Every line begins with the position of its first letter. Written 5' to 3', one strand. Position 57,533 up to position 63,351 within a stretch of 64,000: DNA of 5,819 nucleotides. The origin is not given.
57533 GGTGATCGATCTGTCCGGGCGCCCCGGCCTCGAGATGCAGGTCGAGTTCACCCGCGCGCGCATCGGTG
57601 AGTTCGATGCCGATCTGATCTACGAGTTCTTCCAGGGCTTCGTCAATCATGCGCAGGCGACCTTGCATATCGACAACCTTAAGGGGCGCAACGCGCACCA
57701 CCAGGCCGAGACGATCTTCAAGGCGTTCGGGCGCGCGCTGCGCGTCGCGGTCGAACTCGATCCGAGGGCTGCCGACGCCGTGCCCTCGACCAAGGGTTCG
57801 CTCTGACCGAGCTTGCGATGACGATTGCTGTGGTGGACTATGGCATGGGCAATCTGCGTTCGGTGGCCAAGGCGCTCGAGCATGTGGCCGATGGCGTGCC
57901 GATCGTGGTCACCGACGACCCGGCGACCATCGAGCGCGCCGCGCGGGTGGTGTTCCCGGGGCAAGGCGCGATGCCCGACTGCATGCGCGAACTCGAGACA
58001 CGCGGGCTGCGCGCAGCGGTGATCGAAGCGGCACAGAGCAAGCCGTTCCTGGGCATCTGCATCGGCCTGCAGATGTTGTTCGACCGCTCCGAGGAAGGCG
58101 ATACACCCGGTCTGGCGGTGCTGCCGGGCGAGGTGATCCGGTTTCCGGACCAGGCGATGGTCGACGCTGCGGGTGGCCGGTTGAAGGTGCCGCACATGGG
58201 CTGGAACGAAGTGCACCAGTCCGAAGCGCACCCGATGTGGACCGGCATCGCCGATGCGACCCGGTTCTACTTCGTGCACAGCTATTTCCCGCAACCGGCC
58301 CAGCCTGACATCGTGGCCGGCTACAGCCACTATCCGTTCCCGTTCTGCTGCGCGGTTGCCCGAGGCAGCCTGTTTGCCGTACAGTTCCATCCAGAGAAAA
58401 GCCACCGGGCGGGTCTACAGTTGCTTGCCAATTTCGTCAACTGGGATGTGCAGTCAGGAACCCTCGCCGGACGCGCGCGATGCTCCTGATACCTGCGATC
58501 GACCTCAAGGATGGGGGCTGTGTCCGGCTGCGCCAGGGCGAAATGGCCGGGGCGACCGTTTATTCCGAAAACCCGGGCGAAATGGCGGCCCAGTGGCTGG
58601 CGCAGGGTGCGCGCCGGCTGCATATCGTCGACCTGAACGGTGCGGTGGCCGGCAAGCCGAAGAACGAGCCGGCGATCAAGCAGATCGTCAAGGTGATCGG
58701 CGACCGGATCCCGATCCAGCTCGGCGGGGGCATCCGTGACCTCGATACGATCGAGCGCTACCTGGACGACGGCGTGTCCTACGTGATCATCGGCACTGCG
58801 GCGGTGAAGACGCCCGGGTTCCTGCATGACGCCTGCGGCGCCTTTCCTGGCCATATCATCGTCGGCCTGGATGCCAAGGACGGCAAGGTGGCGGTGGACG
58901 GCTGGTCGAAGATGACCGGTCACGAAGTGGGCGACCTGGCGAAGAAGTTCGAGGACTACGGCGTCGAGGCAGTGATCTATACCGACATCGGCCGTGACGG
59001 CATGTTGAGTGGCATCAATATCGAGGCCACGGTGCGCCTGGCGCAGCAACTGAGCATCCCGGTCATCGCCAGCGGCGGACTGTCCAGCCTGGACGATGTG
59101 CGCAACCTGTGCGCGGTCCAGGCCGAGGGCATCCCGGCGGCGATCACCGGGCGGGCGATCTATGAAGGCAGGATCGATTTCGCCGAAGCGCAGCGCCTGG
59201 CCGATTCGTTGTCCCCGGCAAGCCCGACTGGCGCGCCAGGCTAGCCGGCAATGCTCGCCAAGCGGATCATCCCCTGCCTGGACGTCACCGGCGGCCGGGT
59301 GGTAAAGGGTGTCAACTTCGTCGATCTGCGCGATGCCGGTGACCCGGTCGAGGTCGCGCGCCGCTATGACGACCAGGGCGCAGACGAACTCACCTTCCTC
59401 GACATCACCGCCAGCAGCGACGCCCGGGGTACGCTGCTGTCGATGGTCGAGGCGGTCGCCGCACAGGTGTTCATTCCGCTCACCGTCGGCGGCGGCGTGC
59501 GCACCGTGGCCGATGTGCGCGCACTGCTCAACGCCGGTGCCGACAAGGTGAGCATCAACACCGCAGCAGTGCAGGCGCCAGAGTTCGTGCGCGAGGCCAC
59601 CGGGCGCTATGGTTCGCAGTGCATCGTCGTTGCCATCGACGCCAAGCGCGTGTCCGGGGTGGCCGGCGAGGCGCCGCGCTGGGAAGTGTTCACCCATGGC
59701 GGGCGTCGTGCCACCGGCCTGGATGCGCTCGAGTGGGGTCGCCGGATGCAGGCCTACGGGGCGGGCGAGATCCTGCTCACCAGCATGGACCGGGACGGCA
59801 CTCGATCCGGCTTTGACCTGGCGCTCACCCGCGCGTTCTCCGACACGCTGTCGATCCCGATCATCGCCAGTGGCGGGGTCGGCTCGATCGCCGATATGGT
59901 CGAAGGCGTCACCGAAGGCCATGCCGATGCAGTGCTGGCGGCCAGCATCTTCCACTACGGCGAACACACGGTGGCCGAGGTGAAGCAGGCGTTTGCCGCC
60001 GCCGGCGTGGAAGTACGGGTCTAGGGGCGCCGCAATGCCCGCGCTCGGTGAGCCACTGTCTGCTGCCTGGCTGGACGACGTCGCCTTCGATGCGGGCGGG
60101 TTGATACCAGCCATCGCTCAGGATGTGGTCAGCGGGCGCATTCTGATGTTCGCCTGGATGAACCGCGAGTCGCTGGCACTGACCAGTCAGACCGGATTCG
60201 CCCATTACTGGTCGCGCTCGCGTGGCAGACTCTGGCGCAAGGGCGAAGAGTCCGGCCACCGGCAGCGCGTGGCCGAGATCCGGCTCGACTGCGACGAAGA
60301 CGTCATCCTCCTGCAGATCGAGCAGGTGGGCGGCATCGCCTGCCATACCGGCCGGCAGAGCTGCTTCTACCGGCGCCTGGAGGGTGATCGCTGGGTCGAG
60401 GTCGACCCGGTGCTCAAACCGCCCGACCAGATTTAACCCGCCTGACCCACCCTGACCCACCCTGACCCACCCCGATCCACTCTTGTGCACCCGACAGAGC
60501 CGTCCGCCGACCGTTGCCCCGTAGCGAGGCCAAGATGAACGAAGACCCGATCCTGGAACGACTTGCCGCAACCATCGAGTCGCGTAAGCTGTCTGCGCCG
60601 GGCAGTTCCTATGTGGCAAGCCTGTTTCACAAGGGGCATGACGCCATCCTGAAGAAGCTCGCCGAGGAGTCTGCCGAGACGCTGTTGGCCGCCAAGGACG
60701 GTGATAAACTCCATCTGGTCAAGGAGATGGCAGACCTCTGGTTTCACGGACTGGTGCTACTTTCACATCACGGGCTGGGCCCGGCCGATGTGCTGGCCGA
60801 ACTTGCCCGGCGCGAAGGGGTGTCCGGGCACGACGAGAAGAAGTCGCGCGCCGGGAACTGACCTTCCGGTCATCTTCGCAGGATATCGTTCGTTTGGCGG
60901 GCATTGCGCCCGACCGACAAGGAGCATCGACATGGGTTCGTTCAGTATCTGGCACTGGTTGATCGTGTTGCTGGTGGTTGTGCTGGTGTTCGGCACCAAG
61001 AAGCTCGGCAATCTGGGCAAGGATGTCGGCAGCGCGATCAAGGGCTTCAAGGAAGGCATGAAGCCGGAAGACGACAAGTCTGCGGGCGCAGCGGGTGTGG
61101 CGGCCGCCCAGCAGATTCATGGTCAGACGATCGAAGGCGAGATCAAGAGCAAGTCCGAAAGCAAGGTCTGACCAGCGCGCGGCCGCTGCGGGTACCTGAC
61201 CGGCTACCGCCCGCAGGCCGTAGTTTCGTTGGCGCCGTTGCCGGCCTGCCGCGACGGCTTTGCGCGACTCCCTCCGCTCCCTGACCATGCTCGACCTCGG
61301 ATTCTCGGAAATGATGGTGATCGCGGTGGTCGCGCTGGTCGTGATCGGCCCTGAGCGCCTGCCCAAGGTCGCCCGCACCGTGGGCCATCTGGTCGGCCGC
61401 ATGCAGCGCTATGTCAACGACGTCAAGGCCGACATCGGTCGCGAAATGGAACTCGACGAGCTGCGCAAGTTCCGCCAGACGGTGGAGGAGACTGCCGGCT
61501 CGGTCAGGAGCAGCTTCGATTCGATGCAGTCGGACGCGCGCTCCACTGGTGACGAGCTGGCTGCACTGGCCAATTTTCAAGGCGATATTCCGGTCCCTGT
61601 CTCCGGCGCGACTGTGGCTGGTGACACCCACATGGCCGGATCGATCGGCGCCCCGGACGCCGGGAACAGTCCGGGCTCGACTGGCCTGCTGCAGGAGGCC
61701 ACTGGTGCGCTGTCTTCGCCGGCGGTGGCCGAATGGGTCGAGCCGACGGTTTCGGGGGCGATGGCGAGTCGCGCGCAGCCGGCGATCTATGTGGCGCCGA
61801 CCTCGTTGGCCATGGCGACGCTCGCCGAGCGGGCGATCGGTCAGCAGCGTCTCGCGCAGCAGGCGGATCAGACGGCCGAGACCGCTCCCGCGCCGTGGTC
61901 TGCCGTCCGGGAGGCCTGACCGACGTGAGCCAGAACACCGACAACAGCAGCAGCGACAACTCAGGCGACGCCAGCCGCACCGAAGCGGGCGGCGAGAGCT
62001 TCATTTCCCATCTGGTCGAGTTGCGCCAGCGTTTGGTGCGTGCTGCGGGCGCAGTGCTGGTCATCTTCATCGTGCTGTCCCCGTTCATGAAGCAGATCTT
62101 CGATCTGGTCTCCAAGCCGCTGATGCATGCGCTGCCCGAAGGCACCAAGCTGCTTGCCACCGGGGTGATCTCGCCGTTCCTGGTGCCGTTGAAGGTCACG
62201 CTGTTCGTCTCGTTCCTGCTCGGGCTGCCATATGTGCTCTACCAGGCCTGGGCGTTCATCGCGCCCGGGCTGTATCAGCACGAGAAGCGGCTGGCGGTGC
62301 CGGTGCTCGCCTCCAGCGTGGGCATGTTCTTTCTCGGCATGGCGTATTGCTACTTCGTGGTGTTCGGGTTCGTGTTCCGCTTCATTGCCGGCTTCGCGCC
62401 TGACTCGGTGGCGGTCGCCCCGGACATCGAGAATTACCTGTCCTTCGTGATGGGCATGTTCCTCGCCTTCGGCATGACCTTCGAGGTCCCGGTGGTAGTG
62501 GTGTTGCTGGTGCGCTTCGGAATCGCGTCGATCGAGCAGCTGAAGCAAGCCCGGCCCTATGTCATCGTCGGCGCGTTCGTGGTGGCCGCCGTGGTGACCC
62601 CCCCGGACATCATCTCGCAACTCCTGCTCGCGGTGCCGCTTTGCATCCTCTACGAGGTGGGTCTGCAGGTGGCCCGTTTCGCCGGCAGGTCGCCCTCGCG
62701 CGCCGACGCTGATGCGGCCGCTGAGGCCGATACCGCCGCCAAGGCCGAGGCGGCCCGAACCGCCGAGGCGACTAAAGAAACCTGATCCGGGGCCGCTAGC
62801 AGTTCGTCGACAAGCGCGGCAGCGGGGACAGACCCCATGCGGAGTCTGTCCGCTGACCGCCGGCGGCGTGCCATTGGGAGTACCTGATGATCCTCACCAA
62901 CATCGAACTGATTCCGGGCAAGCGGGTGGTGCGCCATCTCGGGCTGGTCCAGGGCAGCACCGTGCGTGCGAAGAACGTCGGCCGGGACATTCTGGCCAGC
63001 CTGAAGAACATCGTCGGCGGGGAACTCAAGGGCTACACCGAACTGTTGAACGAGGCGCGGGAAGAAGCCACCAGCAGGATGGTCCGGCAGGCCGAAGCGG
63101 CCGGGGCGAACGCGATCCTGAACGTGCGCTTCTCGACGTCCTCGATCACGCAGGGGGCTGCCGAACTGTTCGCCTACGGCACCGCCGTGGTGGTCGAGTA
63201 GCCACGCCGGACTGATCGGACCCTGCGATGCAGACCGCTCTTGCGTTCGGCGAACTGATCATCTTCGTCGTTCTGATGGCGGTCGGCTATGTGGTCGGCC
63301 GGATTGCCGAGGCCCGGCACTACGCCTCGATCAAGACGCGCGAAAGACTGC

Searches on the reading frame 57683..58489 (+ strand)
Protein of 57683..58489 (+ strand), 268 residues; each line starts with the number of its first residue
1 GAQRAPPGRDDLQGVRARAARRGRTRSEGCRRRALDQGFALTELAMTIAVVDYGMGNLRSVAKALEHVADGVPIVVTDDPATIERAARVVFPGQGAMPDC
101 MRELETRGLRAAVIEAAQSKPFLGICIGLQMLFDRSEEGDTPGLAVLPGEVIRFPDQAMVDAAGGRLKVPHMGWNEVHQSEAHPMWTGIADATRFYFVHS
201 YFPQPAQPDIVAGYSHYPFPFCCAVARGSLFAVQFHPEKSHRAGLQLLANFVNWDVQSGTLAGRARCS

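Call 54: search_protein_families(library=pfam, proteins=[window:57683-58489:+], max_evalue=0.0001)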
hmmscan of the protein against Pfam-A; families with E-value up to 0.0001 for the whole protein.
window:57683-58489:+ (268 aa): 1 family
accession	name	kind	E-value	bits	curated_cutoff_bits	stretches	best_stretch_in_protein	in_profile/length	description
PF00117.34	GATase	-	5e-17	62.6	22.8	1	50-252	2-187/190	Glutamine amidotransferase class-I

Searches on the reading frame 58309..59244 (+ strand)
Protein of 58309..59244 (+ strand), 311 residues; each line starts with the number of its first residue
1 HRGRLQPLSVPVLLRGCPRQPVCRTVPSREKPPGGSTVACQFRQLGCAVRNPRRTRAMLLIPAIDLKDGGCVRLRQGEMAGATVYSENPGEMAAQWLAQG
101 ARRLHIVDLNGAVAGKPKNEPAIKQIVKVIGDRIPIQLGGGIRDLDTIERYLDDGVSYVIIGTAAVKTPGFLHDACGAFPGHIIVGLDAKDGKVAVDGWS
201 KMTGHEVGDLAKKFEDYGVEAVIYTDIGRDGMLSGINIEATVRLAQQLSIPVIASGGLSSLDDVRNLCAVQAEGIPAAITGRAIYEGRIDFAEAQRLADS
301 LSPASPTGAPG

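Call 54: search_protein_families(library=pfam, proteins=[window:58309-59244:+], max_evalue=0.0001)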
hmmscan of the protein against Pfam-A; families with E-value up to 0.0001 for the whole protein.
window:58309-59244:+ (311 aa): 2 families
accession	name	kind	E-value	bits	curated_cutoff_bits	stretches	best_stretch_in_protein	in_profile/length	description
PF00977.27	His_biosynth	-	9.4e-79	264.5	23.6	1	60-289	2-227/228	Histidine biosynthesis protein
PF01207.24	Dus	-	1.4e-06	28.1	20.4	0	117-173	170-225/311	Dihydrouridine synthase (Dus)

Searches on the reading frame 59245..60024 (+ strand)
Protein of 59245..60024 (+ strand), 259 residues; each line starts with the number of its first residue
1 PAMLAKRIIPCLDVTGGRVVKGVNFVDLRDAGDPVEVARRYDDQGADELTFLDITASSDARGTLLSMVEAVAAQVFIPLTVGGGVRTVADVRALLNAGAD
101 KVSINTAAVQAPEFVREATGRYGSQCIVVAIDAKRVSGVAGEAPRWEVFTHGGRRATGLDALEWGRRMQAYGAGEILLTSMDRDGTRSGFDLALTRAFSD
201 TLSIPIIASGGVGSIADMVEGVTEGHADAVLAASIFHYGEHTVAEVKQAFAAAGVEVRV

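Call 54: search_protein_families(library=pfam, proteins=[window:59245-60024:+], max_evalue=0.0001)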
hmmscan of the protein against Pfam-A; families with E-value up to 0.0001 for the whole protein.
window:59245-60024:+ (259 aa): 4 families
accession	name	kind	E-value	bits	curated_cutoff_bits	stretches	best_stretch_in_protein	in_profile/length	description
PF00977.27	His_biosynth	-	7.1e-85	284.5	23.6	1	7-241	1-227/228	Histidine biosynthesis protein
PF05690.20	ThiG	-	6.3e-07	29.4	23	0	36-144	135-237/247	Thiazole biosynthesis protein ThiG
PF01180.27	DHO_dh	-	3.8e-06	26.8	27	0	194-244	229-281/291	Dihydroorotate dehydrogenase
PF01207.24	Dus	-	7.1e-06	25.8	20.4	0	34-117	140-226/311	Dihydrouridine synthase (Dus)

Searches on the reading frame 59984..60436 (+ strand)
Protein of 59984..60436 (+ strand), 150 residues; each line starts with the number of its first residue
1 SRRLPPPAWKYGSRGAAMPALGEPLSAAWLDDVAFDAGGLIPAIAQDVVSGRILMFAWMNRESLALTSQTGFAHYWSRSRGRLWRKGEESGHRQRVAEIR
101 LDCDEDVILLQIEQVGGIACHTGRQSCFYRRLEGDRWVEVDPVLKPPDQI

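Call 54: search_protein_families(library=pfam, proteins=[window:59984-60436:+], max_evalue=0.0001)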
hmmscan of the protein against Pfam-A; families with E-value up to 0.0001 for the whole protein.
window:59984-60436:+ (150 aa): 1 family
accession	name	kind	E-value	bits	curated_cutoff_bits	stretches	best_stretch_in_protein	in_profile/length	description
PF01502.23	PRA-CH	-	5e-34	116.4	27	1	55-129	1-74/74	Phosphoribosyl-AMP cyclohydrolase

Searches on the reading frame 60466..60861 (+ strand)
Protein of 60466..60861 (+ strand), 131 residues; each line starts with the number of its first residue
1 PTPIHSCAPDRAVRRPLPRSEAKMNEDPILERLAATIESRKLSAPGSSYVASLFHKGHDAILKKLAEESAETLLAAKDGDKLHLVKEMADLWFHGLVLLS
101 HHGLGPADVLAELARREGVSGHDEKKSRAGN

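Call 54: search_protein_families(library=pfam, proteins=[window:60466-60861:+], max_evalue=0.0001)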
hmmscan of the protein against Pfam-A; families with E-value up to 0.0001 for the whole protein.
window:60466-60861:+ (131 aa): 1 family
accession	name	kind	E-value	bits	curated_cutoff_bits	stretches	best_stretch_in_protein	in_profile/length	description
PF01503.22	PRA-PH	-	8.5e-19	68.2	21.3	1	31-116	2-85/86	Phosphoribosyl-ATP pyrophosphohydrolase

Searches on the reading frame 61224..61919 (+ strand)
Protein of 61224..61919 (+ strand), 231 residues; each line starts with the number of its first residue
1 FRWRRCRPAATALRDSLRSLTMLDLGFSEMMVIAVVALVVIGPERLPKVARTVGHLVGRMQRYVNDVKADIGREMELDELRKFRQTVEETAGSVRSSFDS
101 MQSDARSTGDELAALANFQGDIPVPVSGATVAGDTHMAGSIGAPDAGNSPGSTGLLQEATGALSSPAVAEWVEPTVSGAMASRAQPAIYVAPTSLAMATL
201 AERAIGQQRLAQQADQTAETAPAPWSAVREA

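Call 54: search_protein_families(library=pfam, proteins=[window:61224-61919:+], max_evalue=0.0001)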
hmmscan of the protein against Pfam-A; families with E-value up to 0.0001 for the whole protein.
window:61224-61919:+ (231 aa): 1 family
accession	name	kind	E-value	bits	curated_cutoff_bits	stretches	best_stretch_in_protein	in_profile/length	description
PF02416.21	TatA_B_E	-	3e-08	33.2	21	1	25-55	1-31/53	mttA/Hcf106 family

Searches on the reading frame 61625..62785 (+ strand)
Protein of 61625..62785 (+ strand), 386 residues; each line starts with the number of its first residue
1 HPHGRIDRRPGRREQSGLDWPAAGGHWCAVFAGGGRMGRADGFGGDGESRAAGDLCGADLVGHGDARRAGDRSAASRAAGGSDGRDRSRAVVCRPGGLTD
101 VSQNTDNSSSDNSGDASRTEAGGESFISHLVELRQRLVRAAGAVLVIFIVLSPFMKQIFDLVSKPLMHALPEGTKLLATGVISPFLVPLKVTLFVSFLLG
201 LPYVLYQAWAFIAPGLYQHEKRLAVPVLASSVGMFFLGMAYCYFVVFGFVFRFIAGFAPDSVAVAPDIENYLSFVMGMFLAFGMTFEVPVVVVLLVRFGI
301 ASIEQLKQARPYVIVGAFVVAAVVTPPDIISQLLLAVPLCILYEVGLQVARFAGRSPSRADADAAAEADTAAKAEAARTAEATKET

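Call 54: search_protein_families(library=pfam, proteins=[window:61625-62785:+], max_evalue=0.0001)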
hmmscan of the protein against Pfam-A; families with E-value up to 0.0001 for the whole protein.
window:61625-62785:+ (386 aa): 1 family
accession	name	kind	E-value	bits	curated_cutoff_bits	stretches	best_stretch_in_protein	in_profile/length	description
PF00902.23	TatC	-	2.2e-68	230.6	25.1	1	128-338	1-208/208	Sec-independent protein translocase protein (TatC)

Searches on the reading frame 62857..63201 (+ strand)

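Call 54: search_protein_families(library=pfam, proteins=[window:62857-63201:+], max_evalue=0.0001)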
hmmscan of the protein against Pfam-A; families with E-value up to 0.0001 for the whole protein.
window:62857-63201:+ (114 aa): 1 family
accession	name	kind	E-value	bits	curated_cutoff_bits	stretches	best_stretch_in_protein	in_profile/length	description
PF01906.23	YbjQ_1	-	2.4e-38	131.3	23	1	11-113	1-103/103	Putative heavy-metal-binding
